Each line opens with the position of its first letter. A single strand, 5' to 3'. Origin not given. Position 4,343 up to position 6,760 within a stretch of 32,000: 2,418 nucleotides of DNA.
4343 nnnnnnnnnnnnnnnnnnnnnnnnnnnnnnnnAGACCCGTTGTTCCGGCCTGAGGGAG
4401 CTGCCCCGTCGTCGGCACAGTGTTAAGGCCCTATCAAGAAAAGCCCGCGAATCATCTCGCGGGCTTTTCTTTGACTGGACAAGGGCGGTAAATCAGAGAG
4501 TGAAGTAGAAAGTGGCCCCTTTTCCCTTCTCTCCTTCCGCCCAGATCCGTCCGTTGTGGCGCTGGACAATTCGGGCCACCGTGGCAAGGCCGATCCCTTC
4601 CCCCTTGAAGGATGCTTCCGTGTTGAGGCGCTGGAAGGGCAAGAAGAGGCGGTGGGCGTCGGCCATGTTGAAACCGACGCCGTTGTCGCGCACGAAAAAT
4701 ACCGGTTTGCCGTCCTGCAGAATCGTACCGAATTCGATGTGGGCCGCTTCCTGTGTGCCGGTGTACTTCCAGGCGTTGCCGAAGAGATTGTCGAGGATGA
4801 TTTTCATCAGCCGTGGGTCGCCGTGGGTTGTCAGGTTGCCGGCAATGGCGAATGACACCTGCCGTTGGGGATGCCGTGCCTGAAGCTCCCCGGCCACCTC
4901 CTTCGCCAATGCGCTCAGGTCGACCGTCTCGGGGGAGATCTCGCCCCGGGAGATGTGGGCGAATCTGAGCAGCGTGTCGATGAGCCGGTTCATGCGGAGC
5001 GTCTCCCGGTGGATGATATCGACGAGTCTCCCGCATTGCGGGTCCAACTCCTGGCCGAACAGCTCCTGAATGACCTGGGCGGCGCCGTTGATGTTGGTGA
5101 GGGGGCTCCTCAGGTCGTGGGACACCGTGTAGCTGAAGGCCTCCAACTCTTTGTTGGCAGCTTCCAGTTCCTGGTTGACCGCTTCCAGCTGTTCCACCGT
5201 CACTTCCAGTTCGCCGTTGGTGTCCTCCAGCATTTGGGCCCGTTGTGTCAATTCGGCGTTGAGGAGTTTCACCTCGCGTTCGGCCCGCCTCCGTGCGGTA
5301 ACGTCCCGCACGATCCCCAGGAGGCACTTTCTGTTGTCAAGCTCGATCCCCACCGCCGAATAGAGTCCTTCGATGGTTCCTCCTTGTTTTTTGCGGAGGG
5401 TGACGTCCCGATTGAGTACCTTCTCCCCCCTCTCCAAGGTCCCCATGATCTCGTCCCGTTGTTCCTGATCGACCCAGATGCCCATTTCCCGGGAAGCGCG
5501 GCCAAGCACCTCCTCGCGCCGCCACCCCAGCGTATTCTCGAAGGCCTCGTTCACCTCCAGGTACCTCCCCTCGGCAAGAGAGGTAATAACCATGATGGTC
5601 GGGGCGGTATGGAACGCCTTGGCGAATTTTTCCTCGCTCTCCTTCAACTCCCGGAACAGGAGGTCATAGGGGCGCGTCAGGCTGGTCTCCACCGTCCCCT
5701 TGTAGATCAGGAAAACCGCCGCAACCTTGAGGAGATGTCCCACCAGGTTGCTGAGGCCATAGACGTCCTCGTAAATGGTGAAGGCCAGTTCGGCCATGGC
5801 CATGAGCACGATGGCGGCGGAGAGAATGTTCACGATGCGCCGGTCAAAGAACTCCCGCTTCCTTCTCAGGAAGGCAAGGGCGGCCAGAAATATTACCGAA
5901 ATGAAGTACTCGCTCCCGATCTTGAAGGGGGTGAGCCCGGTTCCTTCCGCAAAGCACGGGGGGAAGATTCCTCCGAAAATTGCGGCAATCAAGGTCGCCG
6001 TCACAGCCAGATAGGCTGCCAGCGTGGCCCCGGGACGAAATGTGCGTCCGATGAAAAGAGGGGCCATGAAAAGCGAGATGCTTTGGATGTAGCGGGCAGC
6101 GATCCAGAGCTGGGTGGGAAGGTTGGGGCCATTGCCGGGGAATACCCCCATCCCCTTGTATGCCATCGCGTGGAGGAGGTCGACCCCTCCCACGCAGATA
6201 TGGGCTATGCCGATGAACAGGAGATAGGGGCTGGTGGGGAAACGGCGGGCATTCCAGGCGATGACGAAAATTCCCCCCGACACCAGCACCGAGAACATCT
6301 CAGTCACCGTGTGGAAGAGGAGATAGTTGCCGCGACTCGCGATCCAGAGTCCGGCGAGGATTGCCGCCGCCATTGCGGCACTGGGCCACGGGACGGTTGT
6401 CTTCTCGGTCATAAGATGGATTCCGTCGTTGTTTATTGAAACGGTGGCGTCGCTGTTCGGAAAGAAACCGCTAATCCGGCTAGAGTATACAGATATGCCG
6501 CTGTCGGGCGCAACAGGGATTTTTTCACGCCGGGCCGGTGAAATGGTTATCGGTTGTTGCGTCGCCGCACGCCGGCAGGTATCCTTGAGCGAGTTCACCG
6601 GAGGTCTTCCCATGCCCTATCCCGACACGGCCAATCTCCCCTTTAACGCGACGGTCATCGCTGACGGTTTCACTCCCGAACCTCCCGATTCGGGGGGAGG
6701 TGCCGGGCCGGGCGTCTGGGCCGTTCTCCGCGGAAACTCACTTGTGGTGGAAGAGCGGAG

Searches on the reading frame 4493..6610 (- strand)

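Call 70: search_protein_families(library=pfam, proteins=[window:4493-6610:-], max_evalue=0.00001)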
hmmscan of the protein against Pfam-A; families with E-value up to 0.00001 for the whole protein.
window:4493-6610:- (705 aa): 5 families
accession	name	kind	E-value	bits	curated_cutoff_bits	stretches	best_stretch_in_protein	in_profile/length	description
PF17159.10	MASE3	-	2.8e-86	289.2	31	1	92-314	2-226/226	Membrane-associated sensor domain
PF02518.31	HATPase_c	-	4.1e-20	72.7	26.4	1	597-705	1-107/111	Histidine kinase-, DNA gyrase B-, and HSP90-like ATPase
PF00512.31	HisKA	-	2.9e-13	50.1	26.9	1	490-554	3-64/66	His Kinase A (phospho-acceptor) domain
PF13426.13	PAS_9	-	4.8e-09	36.9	27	1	339-439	3-103/103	PAS domain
PF00989.32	PAS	-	6.3e-09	36.3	22.6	1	328-437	2-113/113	PAS fold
